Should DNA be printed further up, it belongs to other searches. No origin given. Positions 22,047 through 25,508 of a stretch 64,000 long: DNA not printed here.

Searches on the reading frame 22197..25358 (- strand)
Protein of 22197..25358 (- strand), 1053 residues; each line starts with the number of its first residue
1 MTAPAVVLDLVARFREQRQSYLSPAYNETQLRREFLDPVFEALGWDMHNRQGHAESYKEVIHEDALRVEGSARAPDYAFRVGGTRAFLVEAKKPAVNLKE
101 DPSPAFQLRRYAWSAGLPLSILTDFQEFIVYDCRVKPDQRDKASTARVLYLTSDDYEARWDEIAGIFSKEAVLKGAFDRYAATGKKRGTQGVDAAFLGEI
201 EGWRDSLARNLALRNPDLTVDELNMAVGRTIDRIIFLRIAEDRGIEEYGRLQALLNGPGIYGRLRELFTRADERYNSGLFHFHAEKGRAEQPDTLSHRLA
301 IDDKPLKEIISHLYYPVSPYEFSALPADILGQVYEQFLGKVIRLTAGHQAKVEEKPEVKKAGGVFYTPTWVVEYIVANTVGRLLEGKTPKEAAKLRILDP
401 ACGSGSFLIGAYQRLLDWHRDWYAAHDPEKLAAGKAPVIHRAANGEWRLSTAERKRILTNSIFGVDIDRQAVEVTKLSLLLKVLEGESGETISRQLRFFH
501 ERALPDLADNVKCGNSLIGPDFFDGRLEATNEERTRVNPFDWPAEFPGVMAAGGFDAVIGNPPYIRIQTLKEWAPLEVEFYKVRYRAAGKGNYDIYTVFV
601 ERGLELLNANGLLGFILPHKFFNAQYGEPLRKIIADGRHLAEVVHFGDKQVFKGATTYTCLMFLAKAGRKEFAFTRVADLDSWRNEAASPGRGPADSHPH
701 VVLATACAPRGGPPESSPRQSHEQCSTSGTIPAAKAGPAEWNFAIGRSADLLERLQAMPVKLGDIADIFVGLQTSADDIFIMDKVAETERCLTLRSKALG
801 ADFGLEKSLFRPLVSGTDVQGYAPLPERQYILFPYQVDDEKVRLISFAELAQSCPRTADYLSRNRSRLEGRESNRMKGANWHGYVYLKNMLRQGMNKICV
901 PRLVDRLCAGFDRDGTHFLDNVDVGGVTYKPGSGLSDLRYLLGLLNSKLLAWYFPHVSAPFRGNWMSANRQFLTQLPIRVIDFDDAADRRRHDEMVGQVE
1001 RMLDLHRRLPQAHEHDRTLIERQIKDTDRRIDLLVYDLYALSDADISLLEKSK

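Call 63: search_protein_families(library=pfam, proteins=[window:22197-25358:-], max_evalue=0.001)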
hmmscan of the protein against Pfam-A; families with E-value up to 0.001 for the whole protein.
window:22197-25358:- (1053 aa): 6 families
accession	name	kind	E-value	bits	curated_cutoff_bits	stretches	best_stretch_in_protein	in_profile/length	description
PF07669.17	Eco57I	-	1.3e-45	156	25.3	1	460-652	1-171/171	Eco57I restriction-modification methylase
PF02384.22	N6_Mtase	-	2.3e-17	63.7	20.4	2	328-486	4-104/311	N-6 DNA Methylase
PF20473.4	MmeI_Mtase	-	1.8e-10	40.9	27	1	391-572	17-153/259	MmeI, DNA-methyltransferase domain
PF04313.20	HSDR_N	-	6.5e-09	36.4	25.1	1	26-137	2-196/198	Type I restriction enzyme R protein N terminus (HSDR_N)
PF12950.13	TaqI_C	-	2.1e-07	31.6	26.5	1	883-978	38-118/118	TaqI-like C-terminal specificity domain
PF01170.24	UPF0020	-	5.7e-05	23.3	22.3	0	395-476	30-93/197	RMKL-like, methyltransferase domain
